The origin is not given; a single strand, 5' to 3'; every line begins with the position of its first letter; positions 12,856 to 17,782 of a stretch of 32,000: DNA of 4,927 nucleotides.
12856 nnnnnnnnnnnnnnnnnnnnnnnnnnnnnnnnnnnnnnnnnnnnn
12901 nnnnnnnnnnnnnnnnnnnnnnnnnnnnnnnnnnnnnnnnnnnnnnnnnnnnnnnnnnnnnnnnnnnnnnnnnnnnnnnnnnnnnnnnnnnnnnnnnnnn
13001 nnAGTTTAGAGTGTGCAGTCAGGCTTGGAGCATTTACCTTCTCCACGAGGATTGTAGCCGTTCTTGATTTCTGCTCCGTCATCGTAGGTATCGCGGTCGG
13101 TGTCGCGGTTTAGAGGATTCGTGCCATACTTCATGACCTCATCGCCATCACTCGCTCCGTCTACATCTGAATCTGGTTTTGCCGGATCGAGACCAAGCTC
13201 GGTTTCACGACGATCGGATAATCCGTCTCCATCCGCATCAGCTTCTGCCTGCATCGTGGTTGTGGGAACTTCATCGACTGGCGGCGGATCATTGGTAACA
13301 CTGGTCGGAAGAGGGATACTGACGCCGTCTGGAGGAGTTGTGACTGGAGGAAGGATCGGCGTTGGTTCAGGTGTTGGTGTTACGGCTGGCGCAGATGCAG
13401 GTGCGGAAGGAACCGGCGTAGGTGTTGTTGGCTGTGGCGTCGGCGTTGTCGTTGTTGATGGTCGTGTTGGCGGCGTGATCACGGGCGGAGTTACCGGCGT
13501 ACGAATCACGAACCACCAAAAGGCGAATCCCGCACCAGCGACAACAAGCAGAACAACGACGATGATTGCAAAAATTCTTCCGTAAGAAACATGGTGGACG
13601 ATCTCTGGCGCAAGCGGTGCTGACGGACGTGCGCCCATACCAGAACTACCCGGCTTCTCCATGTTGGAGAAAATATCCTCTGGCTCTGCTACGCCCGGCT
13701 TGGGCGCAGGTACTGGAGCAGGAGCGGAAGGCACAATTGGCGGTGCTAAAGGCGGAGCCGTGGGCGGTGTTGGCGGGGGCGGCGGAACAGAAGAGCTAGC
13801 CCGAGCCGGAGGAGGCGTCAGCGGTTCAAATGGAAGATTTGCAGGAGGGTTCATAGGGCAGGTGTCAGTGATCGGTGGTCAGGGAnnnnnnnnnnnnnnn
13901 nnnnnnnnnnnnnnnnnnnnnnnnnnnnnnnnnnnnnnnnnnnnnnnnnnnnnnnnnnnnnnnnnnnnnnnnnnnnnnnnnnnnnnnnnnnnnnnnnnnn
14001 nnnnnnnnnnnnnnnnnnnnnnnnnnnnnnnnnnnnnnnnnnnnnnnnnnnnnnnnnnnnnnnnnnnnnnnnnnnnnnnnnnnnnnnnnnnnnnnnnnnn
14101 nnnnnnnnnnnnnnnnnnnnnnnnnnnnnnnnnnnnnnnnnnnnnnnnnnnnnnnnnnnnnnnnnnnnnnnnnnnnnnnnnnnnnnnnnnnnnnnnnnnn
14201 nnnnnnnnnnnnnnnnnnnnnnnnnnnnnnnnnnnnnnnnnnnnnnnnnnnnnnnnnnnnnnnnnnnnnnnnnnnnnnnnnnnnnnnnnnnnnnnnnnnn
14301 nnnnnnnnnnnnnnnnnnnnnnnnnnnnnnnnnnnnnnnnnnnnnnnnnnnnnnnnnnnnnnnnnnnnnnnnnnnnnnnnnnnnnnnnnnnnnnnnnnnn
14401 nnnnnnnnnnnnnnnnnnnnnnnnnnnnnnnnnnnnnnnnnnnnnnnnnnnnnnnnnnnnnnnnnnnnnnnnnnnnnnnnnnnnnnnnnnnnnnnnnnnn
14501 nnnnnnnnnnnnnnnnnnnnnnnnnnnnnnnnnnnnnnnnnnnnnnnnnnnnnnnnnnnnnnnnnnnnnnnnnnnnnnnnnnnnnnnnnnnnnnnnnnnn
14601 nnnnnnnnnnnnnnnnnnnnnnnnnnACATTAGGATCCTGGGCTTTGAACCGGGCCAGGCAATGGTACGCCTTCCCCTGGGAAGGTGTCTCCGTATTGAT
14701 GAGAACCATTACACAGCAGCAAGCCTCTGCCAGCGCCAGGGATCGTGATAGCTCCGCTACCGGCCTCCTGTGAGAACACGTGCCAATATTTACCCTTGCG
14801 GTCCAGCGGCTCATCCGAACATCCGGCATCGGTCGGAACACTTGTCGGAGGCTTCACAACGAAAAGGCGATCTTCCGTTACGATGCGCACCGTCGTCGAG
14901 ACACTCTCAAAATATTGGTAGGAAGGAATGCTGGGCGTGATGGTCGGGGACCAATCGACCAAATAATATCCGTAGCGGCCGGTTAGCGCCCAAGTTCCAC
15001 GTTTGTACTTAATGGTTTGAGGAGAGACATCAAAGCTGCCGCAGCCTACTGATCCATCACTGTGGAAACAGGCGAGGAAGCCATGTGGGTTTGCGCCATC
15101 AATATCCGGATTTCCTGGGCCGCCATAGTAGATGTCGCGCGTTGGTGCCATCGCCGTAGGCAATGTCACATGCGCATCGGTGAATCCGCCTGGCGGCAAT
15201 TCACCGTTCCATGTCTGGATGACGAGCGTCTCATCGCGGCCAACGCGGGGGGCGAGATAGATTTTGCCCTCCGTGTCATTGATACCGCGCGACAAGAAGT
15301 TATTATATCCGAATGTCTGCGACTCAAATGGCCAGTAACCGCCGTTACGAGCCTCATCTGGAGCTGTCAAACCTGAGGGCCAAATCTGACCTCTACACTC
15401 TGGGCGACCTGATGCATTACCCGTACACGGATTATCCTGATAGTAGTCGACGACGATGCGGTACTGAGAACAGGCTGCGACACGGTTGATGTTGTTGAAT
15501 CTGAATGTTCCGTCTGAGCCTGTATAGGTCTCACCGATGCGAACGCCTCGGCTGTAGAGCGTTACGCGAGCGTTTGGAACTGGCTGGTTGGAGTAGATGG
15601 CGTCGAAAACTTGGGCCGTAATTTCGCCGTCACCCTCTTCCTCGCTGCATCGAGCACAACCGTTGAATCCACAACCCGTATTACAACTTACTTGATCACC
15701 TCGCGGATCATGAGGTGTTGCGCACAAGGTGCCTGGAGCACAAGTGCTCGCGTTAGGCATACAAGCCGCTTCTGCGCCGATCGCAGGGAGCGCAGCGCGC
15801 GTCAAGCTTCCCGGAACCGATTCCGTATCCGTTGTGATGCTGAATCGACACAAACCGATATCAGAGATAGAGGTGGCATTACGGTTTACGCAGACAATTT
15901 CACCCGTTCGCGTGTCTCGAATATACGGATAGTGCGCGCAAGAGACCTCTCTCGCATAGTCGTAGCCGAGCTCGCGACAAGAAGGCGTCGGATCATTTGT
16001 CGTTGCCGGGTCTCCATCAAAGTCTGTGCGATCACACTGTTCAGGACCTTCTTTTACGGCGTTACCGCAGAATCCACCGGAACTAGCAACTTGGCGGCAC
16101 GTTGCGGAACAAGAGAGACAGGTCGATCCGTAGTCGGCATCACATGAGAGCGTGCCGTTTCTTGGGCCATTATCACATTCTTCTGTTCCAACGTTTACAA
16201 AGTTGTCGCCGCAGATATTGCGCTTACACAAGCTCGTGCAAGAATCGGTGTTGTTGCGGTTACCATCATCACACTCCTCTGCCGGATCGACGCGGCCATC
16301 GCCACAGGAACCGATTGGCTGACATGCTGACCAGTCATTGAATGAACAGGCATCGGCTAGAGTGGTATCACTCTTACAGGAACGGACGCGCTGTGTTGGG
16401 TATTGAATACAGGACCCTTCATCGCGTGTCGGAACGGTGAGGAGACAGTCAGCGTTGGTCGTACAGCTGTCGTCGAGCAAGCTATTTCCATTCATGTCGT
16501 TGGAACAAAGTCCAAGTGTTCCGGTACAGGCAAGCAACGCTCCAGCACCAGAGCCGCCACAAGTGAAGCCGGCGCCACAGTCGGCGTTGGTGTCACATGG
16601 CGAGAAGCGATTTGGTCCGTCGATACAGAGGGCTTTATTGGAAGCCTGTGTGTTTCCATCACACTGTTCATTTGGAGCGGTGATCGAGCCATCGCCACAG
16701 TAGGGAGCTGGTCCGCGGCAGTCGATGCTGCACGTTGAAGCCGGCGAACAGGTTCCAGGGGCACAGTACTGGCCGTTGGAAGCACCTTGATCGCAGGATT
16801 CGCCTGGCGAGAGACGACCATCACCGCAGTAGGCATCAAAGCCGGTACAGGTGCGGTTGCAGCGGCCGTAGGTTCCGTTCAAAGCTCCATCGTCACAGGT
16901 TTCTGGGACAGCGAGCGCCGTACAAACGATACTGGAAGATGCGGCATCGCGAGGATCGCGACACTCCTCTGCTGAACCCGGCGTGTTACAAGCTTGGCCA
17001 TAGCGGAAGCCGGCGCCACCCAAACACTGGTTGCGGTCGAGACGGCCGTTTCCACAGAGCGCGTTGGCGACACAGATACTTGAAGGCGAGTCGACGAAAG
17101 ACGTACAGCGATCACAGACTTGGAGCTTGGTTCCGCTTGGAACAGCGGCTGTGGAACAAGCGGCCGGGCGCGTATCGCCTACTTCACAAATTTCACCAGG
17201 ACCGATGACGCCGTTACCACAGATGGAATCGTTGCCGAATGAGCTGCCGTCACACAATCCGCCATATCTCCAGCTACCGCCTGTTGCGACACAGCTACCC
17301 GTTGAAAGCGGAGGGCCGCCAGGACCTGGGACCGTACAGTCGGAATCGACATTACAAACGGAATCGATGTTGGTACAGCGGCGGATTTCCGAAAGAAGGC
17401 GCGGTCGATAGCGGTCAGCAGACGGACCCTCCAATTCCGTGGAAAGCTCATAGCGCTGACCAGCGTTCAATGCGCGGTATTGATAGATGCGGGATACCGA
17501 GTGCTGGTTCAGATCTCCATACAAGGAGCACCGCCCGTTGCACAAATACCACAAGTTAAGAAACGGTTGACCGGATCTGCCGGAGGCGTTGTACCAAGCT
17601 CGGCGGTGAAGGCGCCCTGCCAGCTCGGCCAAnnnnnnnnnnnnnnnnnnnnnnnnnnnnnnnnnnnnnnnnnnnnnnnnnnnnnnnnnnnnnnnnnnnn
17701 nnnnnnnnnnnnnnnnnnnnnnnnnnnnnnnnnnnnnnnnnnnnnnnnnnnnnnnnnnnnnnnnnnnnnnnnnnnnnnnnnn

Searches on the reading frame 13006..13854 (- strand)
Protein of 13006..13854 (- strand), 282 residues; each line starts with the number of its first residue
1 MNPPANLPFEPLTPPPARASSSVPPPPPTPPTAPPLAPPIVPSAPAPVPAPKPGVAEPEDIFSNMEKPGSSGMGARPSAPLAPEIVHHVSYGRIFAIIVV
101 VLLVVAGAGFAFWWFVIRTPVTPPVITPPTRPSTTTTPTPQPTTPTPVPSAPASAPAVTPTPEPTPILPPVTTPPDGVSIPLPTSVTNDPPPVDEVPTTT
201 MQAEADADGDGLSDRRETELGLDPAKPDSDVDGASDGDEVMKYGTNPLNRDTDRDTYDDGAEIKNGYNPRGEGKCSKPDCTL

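Call 34: search_protein_families(library=pfam, proteins=[window:13006-13854:-], max_evalue=0.001)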
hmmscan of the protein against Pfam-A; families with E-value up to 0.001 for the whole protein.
window:13006-13854:- (282 aa): 1 family
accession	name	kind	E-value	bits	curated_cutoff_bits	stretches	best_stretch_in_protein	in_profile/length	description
PF18884.5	TSP3_bac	-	4.8e-07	29.9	25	1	228-249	1-21/22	Bacterial TSP3 repeat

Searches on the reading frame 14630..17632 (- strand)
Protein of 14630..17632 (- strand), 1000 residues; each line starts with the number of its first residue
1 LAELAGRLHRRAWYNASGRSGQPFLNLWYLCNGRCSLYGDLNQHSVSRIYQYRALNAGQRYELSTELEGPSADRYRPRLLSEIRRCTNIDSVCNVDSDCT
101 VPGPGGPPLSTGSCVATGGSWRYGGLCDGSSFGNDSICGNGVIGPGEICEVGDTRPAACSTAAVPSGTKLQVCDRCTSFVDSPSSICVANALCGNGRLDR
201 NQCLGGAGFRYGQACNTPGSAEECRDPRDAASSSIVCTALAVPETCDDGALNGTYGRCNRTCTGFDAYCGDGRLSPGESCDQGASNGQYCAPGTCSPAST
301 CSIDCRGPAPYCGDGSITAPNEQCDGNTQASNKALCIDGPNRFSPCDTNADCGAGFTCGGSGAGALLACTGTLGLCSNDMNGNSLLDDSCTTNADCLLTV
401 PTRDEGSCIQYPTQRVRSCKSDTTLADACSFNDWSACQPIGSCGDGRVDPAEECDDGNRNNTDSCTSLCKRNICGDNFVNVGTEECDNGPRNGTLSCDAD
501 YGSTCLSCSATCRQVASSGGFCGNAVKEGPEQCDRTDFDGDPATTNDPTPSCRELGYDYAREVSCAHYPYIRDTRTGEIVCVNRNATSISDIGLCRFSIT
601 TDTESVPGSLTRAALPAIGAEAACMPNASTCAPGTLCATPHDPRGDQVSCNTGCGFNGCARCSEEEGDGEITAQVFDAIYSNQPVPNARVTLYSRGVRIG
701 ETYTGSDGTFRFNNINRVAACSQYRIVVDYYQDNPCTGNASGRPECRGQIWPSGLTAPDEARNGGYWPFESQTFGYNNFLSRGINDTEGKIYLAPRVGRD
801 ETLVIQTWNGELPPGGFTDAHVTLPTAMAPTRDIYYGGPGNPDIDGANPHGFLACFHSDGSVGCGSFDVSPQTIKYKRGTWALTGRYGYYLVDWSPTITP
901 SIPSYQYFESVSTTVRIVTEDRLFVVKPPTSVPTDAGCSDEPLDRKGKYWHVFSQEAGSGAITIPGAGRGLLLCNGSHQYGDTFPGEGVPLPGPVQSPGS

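Call 5: search_protein_families(library=pfam, proteins=[window:14630-17632:-], max_evalue=0.01)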
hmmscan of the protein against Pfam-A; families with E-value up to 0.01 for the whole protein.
window:14630-17632:- (1000 aa): 2 families
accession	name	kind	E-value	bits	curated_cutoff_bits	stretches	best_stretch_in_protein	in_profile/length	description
PF13948.11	DUF4215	-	2.7e-05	24.8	27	1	437-470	17-47/47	Domain of unknown function (DUF4215)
PF13620.12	CarboxypepD_reg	-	3.4e-05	24.5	32.3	1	671-717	2-47/82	Carboxypeptidase regulatory-like domain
